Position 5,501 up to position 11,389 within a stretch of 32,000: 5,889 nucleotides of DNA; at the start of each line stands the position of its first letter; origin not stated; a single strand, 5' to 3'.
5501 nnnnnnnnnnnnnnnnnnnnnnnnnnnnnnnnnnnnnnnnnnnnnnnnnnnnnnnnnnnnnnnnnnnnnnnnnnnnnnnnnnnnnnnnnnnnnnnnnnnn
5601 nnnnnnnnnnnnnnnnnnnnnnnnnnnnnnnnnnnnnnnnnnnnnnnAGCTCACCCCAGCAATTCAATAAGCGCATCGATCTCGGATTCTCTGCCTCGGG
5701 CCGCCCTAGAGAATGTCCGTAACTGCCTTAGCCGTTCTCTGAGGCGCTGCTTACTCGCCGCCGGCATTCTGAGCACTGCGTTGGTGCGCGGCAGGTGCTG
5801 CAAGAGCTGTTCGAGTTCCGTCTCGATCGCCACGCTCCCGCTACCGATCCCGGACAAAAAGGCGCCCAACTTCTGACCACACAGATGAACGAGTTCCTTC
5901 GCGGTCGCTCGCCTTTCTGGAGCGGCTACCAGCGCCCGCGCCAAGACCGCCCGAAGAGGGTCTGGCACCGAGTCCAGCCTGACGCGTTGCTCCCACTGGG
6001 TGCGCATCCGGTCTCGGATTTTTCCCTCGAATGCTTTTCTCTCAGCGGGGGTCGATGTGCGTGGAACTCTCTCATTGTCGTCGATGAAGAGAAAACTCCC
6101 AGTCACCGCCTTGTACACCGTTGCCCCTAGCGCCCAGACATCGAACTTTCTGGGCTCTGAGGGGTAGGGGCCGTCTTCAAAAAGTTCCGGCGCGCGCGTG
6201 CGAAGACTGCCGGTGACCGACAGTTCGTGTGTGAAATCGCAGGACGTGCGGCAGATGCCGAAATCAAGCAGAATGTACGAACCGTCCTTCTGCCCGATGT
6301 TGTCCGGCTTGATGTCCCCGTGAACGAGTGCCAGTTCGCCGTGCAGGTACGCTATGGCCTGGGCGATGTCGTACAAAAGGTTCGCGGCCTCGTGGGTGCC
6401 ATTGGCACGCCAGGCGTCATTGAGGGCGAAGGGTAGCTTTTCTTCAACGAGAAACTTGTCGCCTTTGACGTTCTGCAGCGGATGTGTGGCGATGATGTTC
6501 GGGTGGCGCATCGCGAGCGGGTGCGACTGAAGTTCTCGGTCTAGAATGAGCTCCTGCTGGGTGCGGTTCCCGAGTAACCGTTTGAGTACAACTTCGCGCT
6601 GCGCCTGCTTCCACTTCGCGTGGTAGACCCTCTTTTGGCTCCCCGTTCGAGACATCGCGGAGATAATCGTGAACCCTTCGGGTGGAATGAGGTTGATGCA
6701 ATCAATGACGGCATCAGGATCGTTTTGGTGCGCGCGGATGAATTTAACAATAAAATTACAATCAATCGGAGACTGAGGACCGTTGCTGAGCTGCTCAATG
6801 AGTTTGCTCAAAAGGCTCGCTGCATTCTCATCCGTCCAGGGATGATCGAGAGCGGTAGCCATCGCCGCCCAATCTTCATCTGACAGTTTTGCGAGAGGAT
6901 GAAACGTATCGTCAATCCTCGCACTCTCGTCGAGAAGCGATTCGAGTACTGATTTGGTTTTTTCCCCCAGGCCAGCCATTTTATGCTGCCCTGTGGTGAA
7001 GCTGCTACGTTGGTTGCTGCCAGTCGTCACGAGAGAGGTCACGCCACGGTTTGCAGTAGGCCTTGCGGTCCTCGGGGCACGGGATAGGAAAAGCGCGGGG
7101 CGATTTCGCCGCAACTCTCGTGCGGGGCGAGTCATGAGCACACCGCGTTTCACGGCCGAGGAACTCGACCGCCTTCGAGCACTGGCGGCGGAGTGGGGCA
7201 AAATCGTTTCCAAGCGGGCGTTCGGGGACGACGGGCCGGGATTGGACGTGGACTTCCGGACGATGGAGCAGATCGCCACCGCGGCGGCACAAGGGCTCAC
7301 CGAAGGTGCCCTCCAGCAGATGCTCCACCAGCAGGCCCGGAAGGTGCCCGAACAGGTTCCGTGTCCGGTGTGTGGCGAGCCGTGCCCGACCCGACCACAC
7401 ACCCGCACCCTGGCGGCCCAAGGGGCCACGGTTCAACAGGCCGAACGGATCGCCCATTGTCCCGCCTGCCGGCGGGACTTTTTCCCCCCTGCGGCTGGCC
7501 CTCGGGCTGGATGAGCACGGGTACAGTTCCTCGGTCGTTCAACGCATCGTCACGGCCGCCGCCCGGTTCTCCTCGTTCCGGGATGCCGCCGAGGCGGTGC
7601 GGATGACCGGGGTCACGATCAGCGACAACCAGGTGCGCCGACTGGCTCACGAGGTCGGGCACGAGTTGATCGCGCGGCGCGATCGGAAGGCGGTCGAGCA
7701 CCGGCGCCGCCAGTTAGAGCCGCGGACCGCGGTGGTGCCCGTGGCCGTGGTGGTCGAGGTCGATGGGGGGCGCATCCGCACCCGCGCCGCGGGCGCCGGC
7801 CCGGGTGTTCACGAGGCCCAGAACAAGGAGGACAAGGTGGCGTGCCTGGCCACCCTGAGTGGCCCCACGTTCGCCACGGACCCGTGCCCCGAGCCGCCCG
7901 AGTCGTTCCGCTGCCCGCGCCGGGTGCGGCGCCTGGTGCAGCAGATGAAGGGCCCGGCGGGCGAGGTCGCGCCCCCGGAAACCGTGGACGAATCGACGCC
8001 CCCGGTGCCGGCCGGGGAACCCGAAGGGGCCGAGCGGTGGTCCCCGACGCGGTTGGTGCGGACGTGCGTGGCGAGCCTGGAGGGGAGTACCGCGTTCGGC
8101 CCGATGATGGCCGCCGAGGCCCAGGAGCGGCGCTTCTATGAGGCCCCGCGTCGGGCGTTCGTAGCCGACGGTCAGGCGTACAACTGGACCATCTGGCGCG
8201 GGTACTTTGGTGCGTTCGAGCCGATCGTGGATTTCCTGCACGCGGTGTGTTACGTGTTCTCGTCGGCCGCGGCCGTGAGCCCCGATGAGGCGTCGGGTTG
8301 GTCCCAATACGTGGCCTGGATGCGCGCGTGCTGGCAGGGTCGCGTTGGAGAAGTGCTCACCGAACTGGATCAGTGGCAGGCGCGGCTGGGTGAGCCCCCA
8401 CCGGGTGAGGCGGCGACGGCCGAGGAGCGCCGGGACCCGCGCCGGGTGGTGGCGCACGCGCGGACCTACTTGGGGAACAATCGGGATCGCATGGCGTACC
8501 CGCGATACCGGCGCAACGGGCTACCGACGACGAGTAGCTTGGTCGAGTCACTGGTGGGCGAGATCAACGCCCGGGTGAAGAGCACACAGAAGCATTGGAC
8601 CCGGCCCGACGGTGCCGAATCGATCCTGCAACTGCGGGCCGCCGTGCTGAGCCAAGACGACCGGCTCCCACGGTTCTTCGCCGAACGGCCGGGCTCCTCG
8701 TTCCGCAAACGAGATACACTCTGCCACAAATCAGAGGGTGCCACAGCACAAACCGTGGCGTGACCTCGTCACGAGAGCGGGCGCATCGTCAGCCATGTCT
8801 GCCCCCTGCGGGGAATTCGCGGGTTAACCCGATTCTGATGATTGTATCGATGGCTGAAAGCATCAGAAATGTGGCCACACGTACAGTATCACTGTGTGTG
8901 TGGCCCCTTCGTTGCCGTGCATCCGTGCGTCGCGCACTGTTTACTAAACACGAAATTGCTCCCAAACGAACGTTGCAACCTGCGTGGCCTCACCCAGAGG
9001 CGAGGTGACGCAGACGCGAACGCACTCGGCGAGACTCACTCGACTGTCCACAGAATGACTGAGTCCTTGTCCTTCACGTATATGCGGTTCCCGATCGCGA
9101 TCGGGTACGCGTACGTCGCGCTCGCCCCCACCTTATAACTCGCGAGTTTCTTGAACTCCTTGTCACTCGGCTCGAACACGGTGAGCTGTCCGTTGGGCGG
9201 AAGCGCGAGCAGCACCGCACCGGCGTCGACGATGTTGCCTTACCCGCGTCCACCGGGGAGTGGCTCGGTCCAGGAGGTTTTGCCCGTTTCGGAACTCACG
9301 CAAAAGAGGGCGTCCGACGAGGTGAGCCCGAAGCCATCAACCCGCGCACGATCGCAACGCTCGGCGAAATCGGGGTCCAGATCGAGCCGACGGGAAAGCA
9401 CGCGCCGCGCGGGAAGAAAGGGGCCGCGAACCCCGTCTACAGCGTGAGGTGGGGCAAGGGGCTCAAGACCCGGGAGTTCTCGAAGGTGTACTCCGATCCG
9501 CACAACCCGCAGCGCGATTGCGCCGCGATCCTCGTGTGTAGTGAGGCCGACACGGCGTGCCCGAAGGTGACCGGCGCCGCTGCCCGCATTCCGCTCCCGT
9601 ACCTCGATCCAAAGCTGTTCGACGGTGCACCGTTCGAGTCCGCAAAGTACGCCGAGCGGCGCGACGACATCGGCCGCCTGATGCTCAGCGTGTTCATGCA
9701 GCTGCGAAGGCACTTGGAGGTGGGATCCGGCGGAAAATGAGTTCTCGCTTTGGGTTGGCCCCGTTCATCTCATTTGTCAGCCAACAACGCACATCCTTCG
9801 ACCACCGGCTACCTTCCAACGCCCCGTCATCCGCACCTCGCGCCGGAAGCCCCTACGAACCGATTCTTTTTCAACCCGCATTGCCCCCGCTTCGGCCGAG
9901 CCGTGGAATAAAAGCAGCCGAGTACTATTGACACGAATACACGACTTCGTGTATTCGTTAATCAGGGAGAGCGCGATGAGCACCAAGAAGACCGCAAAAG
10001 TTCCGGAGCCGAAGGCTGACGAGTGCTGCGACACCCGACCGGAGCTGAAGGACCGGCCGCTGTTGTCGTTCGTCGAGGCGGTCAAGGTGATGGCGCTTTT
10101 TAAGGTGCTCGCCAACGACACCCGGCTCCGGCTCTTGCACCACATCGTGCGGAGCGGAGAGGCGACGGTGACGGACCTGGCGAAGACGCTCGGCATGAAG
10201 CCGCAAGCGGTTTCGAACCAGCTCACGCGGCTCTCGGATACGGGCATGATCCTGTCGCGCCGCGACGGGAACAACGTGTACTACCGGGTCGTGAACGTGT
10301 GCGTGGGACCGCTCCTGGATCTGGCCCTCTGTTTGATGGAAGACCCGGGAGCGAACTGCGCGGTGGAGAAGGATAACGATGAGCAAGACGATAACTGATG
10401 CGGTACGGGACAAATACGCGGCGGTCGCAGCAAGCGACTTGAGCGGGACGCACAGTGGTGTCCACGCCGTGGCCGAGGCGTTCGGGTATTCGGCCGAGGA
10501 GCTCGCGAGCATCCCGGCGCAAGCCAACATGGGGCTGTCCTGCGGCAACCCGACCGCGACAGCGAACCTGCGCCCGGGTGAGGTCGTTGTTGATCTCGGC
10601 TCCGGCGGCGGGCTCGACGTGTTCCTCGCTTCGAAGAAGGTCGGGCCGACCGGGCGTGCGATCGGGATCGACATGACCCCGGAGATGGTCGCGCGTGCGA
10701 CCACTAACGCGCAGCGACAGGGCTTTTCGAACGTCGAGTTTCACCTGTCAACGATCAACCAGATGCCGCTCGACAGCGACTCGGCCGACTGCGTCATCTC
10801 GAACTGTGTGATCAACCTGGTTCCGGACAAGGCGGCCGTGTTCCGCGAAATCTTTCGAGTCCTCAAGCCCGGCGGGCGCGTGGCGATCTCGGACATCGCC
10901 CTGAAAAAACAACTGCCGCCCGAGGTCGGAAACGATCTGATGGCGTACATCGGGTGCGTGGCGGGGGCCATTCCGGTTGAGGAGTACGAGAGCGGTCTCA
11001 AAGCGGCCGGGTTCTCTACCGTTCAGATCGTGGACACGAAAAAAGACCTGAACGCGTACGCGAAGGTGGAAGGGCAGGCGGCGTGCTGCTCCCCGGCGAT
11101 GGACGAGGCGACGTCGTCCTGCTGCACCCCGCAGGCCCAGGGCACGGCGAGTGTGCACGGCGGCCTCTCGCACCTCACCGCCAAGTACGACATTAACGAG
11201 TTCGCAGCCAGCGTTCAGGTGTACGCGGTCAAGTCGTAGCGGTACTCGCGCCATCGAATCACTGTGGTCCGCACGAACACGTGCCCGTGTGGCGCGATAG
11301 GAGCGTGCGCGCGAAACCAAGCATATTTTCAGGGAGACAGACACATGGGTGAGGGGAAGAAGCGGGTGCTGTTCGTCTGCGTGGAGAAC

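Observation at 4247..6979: Translationally coupled Ser/Thr kinase and SAMHD1-like HD dNTPase operon in a low-GC, IS-bracketed cassette: candidate undescribed defence pair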

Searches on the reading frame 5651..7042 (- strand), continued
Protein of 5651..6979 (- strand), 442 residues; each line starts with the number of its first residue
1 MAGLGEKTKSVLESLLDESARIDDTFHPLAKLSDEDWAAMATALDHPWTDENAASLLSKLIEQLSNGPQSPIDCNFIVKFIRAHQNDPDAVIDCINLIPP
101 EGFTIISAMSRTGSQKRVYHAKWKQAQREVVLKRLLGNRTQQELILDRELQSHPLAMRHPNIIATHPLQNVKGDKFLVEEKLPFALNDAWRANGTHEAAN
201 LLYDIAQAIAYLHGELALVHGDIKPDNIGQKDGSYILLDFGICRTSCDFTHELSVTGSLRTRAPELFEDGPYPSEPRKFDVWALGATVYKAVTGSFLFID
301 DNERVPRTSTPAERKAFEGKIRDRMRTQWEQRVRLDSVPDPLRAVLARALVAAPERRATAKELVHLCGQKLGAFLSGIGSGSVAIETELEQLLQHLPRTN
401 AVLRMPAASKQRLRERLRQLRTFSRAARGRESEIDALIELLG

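Call 85: fold_search(model_id=the predicted structure, library=pdb)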
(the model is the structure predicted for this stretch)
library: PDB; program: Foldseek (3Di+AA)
matches with E <= 10: 2000; with E <= 0.001: 1990
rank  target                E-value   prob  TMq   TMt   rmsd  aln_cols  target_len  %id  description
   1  6gr8_A                3.0e-13  1.00  0.45  0.74   4.4       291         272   21  Human AURKC INCENP complex bound to BRD-7880 (released 2019-05-15)
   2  6i2u                  3.8e-13  1.00  0.47  0.78   3.8       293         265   22  Aurora-A kinase domain in complex with Coenzyme A (released 2019-10-02)
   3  4j8n_D                6.4e-13  1.00  0.45  0.75   4.5       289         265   20  Aurora A Kinase Apo (released 2014-09-10)
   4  8uok_A                7.4e-13  1.00  0.48  0.68   3.0       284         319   22  Crystal structure of human NUAK1-MARK3 (7 mutations) kinase domain chimera bound with small molecule inhibitor #31 (released 2024-10-23)
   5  9d4w_A                9.5e-13  1.00  0.47  0.71   4.6       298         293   22  Structure of PAK1 in complex with compound 12 (released 2025-04-02)
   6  5xva                  9.5e-13  1.00  0.45  0.69   3.9       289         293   24  Crystal Structure of PAK4 in complex with inhibitor CZH216 (released 2018-02-07)
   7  3ztx_A                9.9e-13  1.00  0.47  0.77   3.8       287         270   20  Aurora kinase selective inhibitors identified using a Taxol-induced checkpoint sensitivity screen. (released 2012-02-01)
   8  3ha6_A                9.9e-13  1.00  0.47  0.78   4.0       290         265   22  Crystal structure of aurora A in complex with TPX2 and compound 10 (released 2009-08-04)
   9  5xvf                  1.0e-12  1.00  0.45  0.69   4.2       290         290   26  Crystal Structure of PAK4 in complex with inhibitor CZH062 (released 2018-02-07)
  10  5g1x_A                1.1e-12  1.00  0.45  0.76   4.1       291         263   21  Crystal structure of Aurora-A kinase in complex with N-Myc (released 2016-11-16)
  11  5osd                  1.1e-12  1.00  0.45  0.74   4.4       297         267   21  Crystal structure of Aurora-A kinase in complex with an allosterically binding fragment (released 2017-11-01)
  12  5zan                  1.2e-12  1.00  0.45  0.77   3.9       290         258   23  Crystal Structure of Aurora-A in complex with a new Quinazoline inhibitor (released 2019-02-13)
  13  8jg8                  1.2e-12  1.00  0.44  0.76   3.7       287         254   22  The crystal structure of human aurka kinase domain in the complex with aurka-compound 25 (released 2024-04-17)
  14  7cmb                  1.2e-12  1.00  0.45  0.68   4.2       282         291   24  Crystal Structure of PAK4 in complex with inhibitor 41 (released 2021-07-28)
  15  3kk8                  1.2e-12  1.00  0.44  0.68   4.7       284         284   19  CaMKII Substrate Complex A (released 2010-02-09)
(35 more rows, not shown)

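Call 86: search_protein_families(library=pfam, proteins=[P0125], max_evalue=0.0001)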
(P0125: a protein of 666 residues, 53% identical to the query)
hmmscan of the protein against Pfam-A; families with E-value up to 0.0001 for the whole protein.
P0125 (666 aa): 2 families
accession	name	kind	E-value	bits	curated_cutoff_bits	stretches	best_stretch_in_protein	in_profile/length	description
PF00069.31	Pkinase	-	1.6e-27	97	31.7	1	339-589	10-258/263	Protein kinase domain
PF07714.23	PK_Tyr_Ser-Thr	-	3.9e-13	49.7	23.1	1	338-590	9-256/258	Protein tyrosine and serine/threonine kinase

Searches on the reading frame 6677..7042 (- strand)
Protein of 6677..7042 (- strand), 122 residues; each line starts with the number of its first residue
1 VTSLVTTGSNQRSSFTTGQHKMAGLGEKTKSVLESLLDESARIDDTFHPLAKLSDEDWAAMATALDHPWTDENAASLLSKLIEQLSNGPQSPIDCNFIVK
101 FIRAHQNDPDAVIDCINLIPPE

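Call 47: predict_structure(alignment_id=A4)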
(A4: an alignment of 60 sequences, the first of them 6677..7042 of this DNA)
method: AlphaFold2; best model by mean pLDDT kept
length: 122 residues; sequences in the alignment: 60
mean_pLDDT: 86.3   pTM: 0.77
mean pLDDT of the five models: 86.3, 86.0, 83.5, 81.4, 80.6
residues with pLDDT >= 90: 72; 70-90: 30; 50-70: 15; < 50: 5
segments of 3 or more residues with pLDDT < 50: 7-10
pLDDT, mean of each block of 10 residues (from residue 1): 55 82 97 91 77 93 96 97 83 89 96 86 55
secondary structure, 60 per line:
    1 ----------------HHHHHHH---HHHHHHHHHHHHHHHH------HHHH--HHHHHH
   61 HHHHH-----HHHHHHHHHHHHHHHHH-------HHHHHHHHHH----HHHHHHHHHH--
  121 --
elements in order: H17-23 H27-42 H49-52 H55-65 H71-87 H95-104 H109-118

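Call 52: fold_search(model_id=the predicted structure, library=pdb)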
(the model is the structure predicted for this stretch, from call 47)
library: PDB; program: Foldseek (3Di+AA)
matches with E <= 10: 18; with E <= 0.001: 0
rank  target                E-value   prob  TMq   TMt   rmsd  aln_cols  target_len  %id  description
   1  7of3_G                2.6e+00  0.14  0.27  0.15   8.6        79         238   18  Structure of a human mitochondrial ribosome large subunit assembly intermediate in complex with MTERF4-NSUN4 (dataset2 (released 2021-05-19)
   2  4ae4_B                3.2e+00  0.13  0.30  0.31   8.2       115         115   17  The UBAP1 subunit of ESCRT-I interacts with ubiquitin via a novel SOUBA domain (released 2012-03-21)
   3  4ae4_A                3.4e+00  0.12  0.30  0.32   6.5       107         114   20  The UBAP1 subunit of ESCRT-I interacts with ubiquitin via a novel SOUBA domain (released 2012-03-21)
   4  3kh2_C                3.4e+00  0.11  0.27  0.27   9.3        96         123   18  Crystal structure of the P1 bacteriophage Doc toxin (F68S) in complex with the Phd antitoxin (L17M/V39A). Northeast St (released 2010-08-18)
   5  7odr_y                4.0e+00  0.10  0.26  0.15   9.1        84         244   18  State A of the human mitoribosomal large subunit assembly intermediate (released 2021-06-23)
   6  1wgl_MODEL_1_A        5.7e+00  0.25  0.28  0.49   3.3        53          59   15  Solution Structure of CUE domain in the C-terminal of Human Toll-interacting Protein (Tollip) (released 2004-11-28)
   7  6j5i_C                5.7e+00  0.04  0.22  0.08  12.1        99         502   17  Cryo-EM structure of the mammalian DP-state ATP synthase (released 2019-06-26)
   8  1yuz_A                6.3e+00  0.03  0.21  0.15  12.3       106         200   14  Partially Reduced State of Nigerythrin (released 2005-06-21)
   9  6w2g_B                6.9e+00  0.18  0.28  0.56   4.3        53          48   15  Crystal Structure of Y188G Variant of the Internal UBA Domain of HHR23A in Monoclinic Unit Cell (released 2021-03-10)
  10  1yux_A                6.9e+00  0.01  0.18  0.13  15.2       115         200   14  Mixed valant state of nigerythrin (released 2005-06-21)
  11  9dec_A                7.7e+00  0.08  0.31  0.41   5.0        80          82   18  Crystal Structure of D9-threaded (released 2025-03-26)
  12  3e46                  7.7e+00  0.06  0.26  0.18  11.7        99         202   15  Crystal structure of ubiquitin-conjugating enzyme E2-25kDa (Huntington interacting protein 2) M172A mutant (released 2008-08-26)
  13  2lwx_MODEL_1_A        8.1e+00  0.07  0.28  0.36   8.8       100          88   12  Solution structure of the C-terminal Pdr1-activating domain of the J-protein Zuo1 (released 2012-10-03)
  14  6w2g_A                8.5e+00  0.14  0.27  0.53   4.2        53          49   17  Crystal Structure of Y188G Variant of the Internal UBA Domain of HHR23A in Monoclinic Unit Cell (released 2021-03-10)
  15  3kmi_B                9.0e+00  0.02  0.21  0.17  16.8       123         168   10  Crystal structure of putative membrane protein from Clostridium difficile 630 (released 2009-11-17)
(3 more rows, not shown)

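Call 61: search_protein_representatives(protein=window:6677-7042:-)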
Query: 122 residues. Proteins with E-value up to 0.001 (for the whole library): 19; up to 1e-10: 2; up to 1e-30: 0. The best 19 are listed.
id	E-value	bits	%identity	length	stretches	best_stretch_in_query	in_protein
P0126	8.0e-16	74.6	41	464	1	9-121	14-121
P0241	2.1e-14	70.0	37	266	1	16-122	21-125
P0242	1.5e-10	57.6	37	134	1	12-122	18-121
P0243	1.5e-10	57.6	38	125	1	7-115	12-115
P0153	6.8e-09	52.3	39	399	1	15-122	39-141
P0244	1.4e-06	44.8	38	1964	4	61-90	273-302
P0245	6.0e-06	42.7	31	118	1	9-116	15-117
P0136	1.2e-05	41.8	38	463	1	12-122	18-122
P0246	2.0e-05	41.1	32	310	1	14-122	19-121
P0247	6.1e-05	39.5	33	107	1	21-121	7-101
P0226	1.3e-04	38.4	34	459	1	13-121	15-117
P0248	1.8e-04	38.0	31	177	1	12-122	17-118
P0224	2.3e-04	37.6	32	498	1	13-122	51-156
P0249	2.6e-04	37.5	30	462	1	17-122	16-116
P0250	5.1e-04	36.5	32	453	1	9-122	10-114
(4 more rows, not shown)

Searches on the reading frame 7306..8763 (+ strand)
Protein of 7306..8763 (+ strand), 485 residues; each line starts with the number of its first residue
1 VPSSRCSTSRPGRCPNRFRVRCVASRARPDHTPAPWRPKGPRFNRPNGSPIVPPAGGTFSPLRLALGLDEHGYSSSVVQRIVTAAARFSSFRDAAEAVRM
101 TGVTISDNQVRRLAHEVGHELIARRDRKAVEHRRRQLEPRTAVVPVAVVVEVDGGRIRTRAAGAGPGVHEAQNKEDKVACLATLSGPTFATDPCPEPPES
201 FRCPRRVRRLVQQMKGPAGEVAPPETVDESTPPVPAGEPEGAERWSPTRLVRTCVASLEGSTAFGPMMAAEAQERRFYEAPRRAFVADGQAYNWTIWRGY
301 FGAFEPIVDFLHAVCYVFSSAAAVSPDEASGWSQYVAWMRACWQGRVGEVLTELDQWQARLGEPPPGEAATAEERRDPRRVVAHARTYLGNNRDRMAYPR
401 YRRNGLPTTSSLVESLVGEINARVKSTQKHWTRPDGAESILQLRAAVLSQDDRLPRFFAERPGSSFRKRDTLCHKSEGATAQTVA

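Call 27: search_protein_families(library=pfam, proteins=[window:7306-8763:+], max_evalue=0.001)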
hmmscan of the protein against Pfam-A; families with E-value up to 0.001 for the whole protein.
window:7306-8763:+ (485 aa): 1 family
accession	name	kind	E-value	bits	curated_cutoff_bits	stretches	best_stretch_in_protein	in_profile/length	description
PF00126.33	HTH_1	-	0.00055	20.3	26.6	0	80-128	5-52/60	Bacterial regulatory helix-turn-helix protein, lysR family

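Call 58: search_protein_families(library=padloc, proteins=[window:7306-8763:+], max_evalue=0.001)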
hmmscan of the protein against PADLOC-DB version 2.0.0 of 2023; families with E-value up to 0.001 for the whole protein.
window:7306-8763:+ (485 aa): 0 families

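Call 70: search_protein_families(library=ncbifam, proteins=[window:7306-8763:+], max_evalue=0.001)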
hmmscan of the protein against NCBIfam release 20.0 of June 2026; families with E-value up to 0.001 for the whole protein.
window:7306-8763:+ (485 aa): 5 families
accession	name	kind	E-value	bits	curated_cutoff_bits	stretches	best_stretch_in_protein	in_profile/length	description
NF033572.1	transpos_ISKra4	equivalog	6.9e-40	137.4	205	1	60-451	100-421/422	ISKra4 family transposase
NF041731.2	transpos_ISH6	equivalog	2.7e-15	56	240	2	382-446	334-401/414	ISH6 family transposase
NF033529.1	transpos_ISLre2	equivalog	3.8e-14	52.8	200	2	65-161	25-115/382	ISLre2 family transposase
NF008352.0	PRK11139.1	subfamily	0.00022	20.4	288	1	80-128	12-59/305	transcriptional regulator GcvA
TIGR03418.1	chol_sulf_TF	equivalog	0.00064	18.8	324.8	1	80-127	7-53/291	choline sulfate utilization transcriptional regulator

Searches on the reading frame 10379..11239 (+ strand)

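Call 27: search_protein_families(library=pfam, proteins=[window:10379-11239:+], max_evalue=0.001)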
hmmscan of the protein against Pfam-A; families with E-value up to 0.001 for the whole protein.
window:10379-11239:+ (286 aa): 11 families
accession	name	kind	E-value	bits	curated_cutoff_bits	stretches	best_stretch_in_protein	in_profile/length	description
PF13847.12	Methyltransf_31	-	2.9e-37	128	27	1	65-202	2-133/145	Methyltransferase domain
PF08241.18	Methyltransf_11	-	9.4e-22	77.9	21.2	1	71-170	1-95/95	Methyltransferase domain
PF13649.12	Methyltransf_25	-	3.1e-21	76.3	27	1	70-166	1-97/97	Methyltransferase domain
PF01209.24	Ubie_methyltran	-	1.1e-17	64.6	20.1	1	63-173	44-154/233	ubiE/COQ5 methyltransferase family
PF08242.18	Methyltransf_12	-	4.8e-13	50.1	30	1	71-168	1-98/98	Methyltransferase domain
PF13489.12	Methyltransf_23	-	7.9e-11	42.4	27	1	63-174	19-120/164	Methyltransferase domain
PF06325.19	PrmA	-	5.2e-08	33.2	22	1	64-176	159-264/296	Ribosomal protein L11 methyltransferase (PrmA)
PF01135.25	PCMT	-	6.5e-08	33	20.3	1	63-126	70-133/210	Protein-L-isoaspartate(D-aspartate) O-methyltransferase (PCMT)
PF20922.3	Anamorsin_N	-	2.8e-05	24.3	27.1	1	103-178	20-95/163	Anamorsin, N-terminal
PF13679.12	Methyltransf_32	-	0.00013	22.4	27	1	67-140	26-106/143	Methyltransferase domain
PF05148.21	Methyltransf_8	-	0.00031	21.1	27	1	125-174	112-160/219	Hypothetical methyltransferase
